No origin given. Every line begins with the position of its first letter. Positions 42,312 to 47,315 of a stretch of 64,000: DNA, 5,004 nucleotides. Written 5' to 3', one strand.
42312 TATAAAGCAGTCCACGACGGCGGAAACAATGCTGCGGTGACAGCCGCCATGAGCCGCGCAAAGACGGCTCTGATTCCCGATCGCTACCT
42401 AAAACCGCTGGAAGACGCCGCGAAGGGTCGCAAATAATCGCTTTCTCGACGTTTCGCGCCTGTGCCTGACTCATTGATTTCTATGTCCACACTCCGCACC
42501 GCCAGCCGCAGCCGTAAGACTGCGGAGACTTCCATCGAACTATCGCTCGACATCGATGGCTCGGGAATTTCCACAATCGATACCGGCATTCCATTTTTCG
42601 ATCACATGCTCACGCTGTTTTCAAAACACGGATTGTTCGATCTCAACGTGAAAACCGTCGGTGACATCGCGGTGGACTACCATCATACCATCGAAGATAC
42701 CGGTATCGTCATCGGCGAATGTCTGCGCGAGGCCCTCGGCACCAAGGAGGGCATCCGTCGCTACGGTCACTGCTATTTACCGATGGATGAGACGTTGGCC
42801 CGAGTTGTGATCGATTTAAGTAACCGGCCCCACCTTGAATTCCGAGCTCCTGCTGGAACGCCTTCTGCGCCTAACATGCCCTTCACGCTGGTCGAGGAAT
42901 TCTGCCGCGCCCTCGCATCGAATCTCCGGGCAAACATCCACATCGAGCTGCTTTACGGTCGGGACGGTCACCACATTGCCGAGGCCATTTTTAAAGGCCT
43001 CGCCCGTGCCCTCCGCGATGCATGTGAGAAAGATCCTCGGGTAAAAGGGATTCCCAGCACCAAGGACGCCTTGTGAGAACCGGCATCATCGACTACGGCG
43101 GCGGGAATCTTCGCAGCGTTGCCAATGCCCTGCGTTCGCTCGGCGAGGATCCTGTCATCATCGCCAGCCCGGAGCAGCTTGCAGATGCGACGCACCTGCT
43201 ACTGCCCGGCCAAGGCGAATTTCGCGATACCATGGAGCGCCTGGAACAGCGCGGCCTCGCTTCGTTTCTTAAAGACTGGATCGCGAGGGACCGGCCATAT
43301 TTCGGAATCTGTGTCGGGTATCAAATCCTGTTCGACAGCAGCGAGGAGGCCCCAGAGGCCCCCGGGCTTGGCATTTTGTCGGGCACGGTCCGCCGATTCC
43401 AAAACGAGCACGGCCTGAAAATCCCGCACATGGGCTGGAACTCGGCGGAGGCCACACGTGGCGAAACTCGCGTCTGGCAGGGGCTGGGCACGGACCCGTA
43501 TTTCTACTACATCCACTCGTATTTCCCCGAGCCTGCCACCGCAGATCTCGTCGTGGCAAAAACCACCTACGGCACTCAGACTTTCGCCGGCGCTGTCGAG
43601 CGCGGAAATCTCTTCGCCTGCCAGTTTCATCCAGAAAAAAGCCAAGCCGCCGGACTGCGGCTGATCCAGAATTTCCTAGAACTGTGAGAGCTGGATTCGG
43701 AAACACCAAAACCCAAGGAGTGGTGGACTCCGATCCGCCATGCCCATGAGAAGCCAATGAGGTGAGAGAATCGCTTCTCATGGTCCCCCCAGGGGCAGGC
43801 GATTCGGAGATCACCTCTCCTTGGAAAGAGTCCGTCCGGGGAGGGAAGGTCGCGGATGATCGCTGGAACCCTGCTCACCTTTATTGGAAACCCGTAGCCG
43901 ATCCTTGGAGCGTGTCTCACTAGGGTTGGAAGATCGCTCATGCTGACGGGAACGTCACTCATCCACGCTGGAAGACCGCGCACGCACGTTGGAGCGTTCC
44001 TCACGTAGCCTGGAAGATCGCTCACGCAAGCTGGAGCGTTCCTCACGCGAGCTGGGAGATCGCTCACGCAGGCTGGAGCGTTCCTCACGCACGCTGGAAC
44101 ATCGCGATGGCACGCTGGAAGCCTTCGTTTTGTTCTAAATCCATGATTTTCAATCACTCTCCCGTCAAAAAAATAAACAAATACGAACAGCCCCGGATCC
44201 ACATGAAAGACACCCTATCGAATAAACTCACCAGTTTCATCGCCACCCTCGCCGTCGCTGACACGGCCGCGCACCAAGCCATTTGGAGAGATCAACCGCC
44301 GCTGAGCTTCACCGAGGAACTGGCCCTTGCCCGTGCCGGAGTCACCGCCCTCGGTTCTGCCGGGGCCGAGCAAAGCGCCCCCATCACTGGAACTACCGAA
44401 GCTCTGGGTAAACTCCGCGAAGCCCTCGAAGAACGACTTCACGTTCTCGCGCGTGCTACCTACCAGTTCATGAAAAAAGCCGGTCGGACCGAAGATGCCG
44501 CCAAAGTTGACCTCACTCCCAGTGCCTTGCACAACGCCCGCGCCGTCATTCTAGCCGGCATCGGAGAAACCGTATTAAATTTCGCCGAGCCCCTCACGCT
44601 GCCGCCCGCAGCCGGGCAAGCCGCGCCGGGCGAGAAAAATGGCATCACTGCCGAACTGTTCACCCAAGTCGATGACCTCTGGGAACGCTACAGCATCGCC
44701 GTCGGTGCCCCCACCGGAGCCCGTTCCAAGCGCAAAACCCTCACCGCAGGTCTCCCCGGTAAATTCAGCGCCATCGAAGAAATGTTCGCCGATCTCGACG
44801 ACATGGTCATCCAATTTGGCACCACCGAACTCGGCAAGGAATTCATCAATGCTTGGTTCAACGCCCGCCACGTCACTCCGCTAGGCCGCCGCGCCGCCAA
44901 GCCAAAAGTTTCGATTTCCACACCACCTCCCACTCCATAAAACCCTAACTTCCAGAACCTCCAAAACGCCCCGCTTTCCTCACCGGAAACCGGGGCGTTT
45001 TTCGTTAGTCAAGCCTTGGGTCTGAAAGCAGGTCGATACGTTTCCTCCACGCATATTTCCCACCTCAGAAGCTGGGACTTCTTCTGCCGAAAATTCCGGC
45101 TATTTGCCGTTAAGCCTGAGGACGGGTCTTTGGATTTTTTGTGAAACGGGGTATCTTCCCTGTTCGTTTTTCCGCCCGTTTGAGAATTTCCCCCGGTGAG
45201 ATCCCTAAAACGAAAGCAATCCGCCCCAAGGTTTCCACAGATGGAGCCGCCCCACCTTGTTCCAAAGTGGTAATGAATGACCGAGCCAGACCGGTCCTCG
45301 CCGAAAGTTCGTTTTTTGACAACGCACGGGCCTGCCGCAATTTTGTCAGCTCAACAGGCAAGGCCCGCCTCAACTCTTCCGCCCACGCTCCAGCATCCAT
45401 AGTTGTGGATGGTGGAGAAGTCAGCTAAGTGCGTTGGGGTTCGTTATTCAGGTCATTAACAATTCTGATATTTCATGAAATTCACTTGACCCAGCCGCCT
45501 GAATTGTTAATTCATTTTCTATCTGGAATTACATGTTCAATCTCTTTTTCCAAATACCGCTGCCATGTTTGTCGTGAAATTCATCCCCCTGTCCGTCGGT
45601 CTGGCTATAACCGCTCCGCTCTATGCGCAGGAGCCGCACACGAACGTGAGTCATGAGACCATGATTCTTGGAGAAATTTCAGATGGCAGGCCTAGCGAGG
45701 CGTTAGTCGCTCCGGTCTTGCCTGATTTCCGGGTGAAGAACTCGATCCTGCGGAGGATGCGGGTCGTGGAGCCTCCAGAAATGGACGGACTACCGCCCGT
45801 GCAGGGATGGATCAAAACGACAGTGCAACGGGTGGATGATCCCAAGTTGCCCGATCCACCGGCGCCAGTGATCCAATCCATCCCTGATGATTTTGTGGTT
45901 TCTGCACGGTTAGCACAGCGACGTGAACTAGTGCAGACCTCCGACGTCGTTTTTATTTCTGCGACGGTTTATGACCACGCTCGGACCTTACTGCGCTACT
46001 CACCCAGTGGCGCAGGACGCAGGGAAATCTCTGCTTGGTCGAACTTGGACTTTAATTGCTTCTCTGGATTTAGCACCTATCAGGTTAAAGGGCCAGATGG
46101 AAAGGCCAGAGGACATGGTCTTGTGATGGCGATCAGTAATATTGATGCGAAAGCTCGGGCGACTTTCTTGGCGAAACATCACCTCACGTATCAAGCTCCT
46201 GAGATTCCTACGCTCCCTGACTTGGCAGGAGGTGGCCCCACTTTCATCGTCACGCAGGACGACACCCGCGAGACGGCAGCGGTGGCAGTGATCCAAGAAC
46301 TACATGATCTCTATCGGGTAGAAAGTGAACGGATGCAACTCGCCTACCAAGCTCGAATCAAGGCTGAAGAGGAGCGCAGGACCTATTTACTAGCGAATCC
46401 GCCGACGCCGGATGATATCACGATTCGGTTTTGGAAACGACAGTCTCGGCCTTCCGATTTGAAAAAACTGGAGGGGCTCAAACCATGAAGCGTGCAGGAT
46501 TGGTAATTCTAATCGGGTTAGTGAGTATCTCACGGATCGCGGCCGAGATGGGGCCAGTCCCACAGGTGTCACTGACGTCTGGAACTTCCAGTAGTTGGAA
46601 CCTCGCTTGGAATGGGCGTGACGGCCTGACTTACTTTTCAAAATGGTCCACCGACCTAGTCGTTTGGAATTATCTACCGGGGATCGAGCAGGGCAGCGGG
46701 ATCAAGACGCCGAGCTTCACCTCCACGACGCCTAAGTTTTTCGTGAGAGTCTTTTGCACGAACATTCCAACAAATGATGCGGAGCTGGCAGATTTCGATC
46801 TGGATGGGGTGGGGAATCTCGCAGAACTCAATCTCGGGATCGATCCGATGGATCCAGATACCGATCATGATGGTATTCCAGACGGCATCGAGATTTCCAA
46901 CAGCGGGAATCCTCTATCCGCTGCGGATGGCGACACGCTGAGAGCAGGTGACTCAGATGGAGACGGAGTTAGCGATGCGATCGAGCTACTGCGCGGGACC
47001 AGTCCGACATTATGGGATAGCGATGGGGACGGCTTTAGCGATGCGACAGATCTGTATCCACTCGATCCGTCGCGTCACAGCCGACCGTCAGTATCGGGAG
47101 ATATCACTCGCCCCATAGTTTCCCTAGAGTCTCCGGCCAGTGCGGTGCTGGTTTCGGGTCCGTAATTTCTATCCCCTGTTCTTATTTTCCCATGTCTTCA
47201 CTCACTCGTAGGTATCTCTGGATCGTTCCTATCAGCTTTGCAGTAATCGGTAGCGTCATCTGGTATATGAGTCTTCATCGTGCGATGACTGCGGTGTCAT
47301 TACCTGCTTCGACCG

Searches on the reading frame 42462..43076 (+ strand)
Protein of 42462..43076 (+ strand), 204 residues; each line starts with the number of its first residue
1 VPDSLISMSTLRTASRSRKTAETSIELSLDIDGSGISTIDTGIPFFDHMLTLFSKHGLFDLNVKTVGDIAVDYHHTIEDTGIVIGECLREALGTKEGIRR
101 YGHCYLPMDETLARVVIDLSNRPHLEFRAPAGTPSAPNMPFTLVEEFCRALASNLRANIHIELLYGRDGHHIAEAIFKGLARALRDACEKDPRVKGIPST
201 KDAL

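Call 7: search_protein_families(library=pfam, proteins=[window:42462-43076:+], max_evalue=0.01)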
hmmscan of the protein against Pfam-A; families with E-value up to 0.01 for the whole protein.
window:42462-43076:+ (204 aa): 1 family
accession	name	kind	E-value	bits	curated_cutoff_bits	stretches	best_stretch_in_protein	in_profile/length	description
PF00475.24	IGPD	-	1.1e-60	204.4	27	1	41-184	1-144/144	Imidazoleglycerol-phosphate dehydratase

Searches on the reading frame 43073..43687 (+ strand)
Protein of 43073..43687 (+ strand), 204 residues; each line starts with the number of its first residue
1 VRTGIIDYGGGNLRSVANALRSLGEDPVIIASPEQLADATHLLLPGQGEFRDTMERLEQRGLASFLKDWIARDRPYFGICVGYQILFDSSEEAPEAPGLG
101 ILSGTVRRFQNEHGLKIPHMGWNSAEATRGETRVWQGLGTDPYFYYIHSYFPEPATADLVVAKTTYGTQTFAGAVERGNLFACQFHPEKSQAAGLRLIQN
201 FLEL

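Call 7: search_protein_families(library=pfam, proteins=[window:43073-43687:+], max_evalue=0.01)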
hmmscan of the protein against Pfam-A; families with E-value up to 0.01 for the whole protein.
window:43073-43687:+ (204 aa): 3 families
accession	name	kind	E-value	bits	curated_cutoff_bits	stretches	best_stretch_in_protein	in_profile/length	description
PF00117.34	GATase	-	5e-19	69.1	22.8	1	5-202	2-187/190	Glutamine amidotransferase class-I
PF07685.20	GATase_3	-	3.3e-08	33.8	27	1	20-107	19-116/196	CobB/CobQ-like glutamine amidotransferase domain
PF01174.25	SNO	-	1.5e-07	31.9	27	1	12-108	7-102/188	SNO glutamine amidotransferase family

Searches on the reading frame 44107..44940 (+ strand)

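Call 7: search_protein_families(library=pfam, proteins=[window:44107-44940:+], max_evalue=0.01)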
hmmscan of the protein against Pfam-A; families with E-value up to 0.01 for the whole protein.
window:44107-44940:+ (277 aa): 0 families

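Call 54: search_protein_families(library=pfam, proteins=[window:44107-44940:+], max_evalue=1)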
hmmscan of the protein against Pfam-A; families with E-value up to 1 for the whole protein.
window:44107-44940:+ (277 aa): 2 families
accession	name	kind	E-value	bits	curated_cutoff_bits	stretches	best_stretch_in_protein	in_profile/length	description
PF02969.23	TAF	-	0.11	13.1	21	1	97-129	23-55/66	TATA box binding protein associated factor (TAF)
PF14346.11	DUF4398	-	0.32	12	27.9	0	70-109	1-42/78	Domain of unknown function (DUF4398)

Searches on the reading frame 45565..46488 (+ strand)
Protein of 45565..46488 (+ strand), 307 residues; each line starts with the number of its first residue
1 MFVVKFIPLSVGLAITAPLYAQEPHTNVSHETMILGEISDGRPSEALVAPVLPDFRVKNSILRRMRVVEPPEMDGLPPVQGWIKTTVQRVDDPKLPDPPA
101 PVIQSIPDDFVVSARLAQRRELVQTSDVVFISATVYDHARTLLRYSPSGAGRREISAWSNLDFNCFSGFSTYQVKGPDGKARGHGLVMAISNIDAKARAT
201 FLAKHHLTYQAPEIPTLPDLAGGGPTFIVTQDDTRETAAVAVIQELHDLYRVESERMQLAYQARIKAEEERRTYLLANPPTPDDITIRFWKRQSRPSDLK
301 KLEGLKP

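Call 7: search_protein_families(library=pfam, proteins=[window:45565-46488:+], max_evalue=0.01)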
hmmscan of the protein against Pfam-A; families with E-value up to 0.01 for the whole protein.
window:45565-46488:+ (307 aa): 0 families

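Call 55: find_homologous_proteins(query=window:45565-46488:+)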
Query window:45565-46488:+ (307 aa): 177 proteins with E <= 0.001 among 2168 candidates; the best 120 are listed.
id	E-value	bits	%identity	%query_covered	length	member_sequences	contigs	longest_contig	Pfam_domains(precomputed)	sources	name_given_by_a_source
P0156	2.3e-175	600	92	96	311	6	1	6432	-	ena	-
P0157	4.5e-144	497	74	100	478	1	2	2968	-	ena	-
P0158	2.1e-139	482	74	100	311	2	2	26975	-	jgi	jgi:hypothetical protein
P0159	5.6e-132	458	73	97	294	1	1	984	-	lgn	-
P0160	1.2e-131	457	70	97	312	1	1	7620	-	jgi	jgi:hypothetical protein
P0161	3.0e-97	344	55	99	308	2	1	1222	-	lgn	-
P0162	1.8e-90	321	54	96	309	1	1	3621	-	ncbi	-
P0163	1.0e-89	319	52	93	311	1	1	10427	-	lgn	-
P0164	2.3e-89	318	54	86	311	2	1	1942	-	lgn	-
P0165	7.6e-88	313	56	91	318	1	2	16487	-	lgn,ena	-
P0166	6.3e-87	310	54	90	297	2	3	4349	-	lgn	-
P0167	7.0e-87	310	48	94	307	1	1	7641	-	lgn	-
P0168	1.2e-86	309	52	93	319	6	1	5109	-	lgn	-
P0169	1.6e-86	308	67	72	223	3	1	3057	-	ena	-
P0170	4.0e-85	304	61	77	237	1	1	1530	-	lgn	-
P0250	1.0e-68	250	48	84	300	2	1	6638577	-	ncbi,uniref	ncbi:hypothetical protein [Luteolibacter sp. Populi]|uniref:hypothetical protein n=1 Tax=Luteolibact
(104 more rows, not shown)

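Call 58: find_encoding_contigs(protein=P0250, flank=10000, max_places=2)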
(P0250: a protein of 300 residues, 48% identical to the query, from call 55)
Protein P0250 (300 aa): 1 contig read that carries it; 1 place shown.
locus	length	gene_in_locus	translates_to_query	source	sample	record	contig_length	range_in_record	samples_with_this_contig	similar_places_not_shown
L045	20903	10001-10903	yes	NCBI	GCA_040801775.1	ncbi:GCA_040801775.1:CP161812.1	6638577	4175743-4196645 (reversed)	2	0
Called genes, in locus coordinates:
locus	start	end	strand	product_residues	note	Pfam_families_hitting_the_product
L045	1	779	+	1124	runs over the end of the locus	PF07691:PA14 (faint)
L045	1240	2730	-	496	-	-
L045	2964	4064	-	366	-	PF02073:Peptidase_M29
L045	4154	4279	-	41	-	-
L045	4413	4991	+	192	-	PF00551:Formyl_trans_N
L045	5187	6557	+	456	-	PF00919:UPF0004, PF04055:Radical_SAM, PF01938:TRAM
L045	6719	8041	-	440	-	-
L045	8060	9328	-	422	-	-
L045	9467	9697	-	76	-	PF01381:HTH_3 (weak), PF13560:HTH_31 (weak)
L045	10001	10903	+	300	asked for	-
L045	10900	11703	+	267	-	PF18884:TSP3_bac (faint)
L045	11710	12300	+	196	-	-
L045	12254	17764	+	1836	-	PF05593:RHS_repeat (faint), PF25023:TEN_YD-shell (weak)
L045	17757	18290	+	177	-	-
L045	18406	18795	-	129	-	PF00392:GntR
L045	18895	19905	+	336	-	PF05175:MTS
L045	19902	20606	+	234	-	PF00849:PseudoU_synth_2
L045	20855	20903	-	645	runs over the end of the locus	PF04305:DUF455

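Call 60: search_protein_families(library=pfam, proteins=[L045:11710-12300:+, L045:12254-14000:+, L045:10900-11703:+, L045:17757-18290:+], max_evalue=0.1)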
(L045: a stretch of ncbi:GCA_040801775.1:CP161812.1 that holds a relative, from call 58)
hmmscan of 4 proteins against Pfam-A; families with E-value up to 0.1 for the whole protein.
L045:11710-12300:+ (196 aa): 0 families

L045:12254-14000:+ (582 aa): 0 families

L045:10900-11703:+ (267 aa): 1 family
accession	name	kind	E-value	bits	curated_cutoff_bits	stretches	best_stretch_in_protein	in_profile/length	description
PF18884.5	TSP3_bac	-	3.1e-14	52.9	25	1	210-231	1-22/22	Bacterial TSP3 repeat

L045:17757-18290:+ (177 aa): 0 families

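Call 68: predict_structure(alignment_id=A5)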
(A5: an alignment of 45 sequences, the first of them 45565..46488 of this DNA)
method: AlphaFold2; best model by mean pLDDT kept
length: 307 residues; sequences in the alignment: 45
mean_pLDDT: 83.1   pTM: 0.74
mean pLDDT of the five models: 83.1, 82.5, 81.4, 81.1, 79.6
residues with pLDDT >= 90: 186; 70-90: 57; 50-70: 32; < 50: 32
segments of 3 or more residues with pLDDT < 50: 1-28, 305-307
pLDDT, mean of each block of 10 residues (from residue 1): 32 38 44 92 88 91 97 94 97 85 67 70 73 96 88 90 96 89 93 94 96 94 95 77 95 96 97 96 95 64 47
secondary structure, 60 per line:
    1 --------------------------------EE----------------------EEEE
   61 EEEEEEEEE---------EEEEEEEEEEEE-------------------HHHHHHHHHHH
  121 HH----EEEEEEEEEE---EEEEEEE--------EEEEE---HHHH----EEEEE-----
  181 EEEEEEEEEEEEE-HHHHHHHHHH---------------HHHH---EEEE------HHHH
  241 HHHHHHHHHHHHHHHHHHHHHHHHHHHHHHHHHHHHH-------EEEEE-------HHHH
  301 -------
elements in order: E57-69 E79-90 H110-122 E127-136 E140-146 E155-159 H163-166 E171-175 E181-193 H195-204 H220-223 E227-230 H237-277 E285-289 H297-300

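Call 71: fold_search(model_id=the predicted structure, library=pdb)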
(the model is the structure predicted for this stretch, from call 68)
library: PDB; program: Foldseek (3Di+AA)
matches with E <= 10: 336; with E <= 0.001: 0
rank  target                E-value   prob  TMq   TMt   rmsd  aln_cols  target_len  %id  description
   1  7ykb                  1.5e-01  0.05  0.10  0.11  22.3       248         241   10  Neutron Structure of PcyA D105N Mutant Complexed with Biliverdin at Room Temperature (released 2023-01-25)
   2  5lzw_ii               2.7e-01  0.13  0.08  0.07  19.9       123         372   14  Structure of the mammalian rescue complex with Pelota and Hbs1l assembled on a truncated mRNA. (released 2016-11-30)
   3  7mwz_D                3.5e-01  0.07  0.10  0.10  22.0       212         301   10  Structure of drosophila STING in complex with 3'2'-cGAMP (released 2021-07-21)
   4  7jtk_Y                3.7e-01  0.05  0.12  0.15  22.1       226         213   14  Radial spoke 1 isolated from Chlamydomonas reinhardtii (released 2020-12-16)
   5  5m1j_A1               3.7e-01  0.05  0.11  0.09  28.0       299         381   10  Nonstop ribosomal complex bound with Dom34 and Hbs1 (released 2017-01-18)
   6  6e48_G                4.1e-01  0.05  0.11  0.22  12.2       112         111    7  Crystal Structure of the Murine Norovirus VP1 P domain in complex with the CD300lf Receptor and Lithocholic Acid (released 2018-09-12)
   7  9efm_F                4.1e-01  0.03  0.09  0.09  22.1       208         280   13  Cryo-EM structure of COP9 signalosome precatalytic state with neddylated cullin-1 (released 2025-12-03)
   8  9dei_M                5.3e-01  0.05  0.09  0.17  24.0       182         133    9  Trypanosoma brucei mitochondrial RNA-editing catalytic complex 1, U-deletion (RECC1) (released 2026-01-21)
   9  6wt7                  5.9e-01  0.05  0.09  0.08  22.9       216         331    8  Structure of a metazoan TIR-STING receptor from C. gigas in complex with 2',3'-cGAMP (released 2020-09-09)
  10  7whz_L                6.7e-01  0.08  0.12  0.25  10.5       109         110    7  SARS-CoV-2 spike protein in complex with three human neutralizing antibodies (released 2022-06-22)
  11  1xjv_A                8.0e-01  0.02  0.08  0.09  19.9       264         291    7  Crystal structure of human POT1 bound to telomeric single-stranded DNA (TTAGGGTTAG) (released 2004-12-14)
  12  6gbg_D                9.1e-01  0.05  0.10  0.21  11.1       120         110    8  Helicobacter pylori adhesin HopQ type I bound to the N-terminal domain of human CEACAM1 (released 2018-06-27)
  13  1vrl_A                9.6e-01  0.03  0.13  0.12  11.8       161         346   11  MutY adenine glycosylase in complex with DNA and soaked adenine free base (released 2005-03-22)
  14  3kjo_A                9.6e-01  0.03  0.10  0.10  20.1       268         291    8  Crystal Structure of hPOT1V2-dTrUd(AGGGTTAG) (released 2010-01-19)
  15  6wty_F                1.0e+00  0.07  0.12  0.16  10.4       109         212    4  Plasmodium vivax reticulocyte binding protein 2b (PvRBP2b) bound to human monoclonal antibody 253245 (released 2021-01-27)
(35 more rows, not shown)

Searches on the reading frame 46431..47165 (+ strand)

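Call 7: search_protein_families(library=pfam, proteins=[window:46431-47165:+], max_evalue=0.01)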
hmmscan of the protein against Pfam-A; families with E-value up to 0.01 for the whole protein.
window:46431-47165:+ (244 aa): 1 family
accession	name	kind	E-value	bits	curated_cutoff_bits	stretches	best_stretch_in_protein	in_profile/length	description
PF18884.5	TSP3_bac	-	1.5e-06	28.3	25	1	174-190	1-17/22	Bacterial TSP3 repeat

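Call 54: search_protein_families(library=pfam, proteins=[window:46485-47165:+], max_evalue=1)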
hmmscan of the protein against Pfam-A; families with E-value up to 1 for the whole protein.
window:46485-47165:+ (226 aa): 2 families
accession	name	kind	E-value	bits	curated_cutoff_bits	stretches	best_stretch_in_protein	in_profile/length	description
PF18884.5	TSP3_bac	-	1e-06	28.9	25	2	156-172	1-17/22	Bacterial TSP3 repeat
PF03495.19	Binary_toxB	-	0.52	11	25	0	124-137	1-14/78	Clostridial binary toxin B/anthrax toxin PA Ca-binding domain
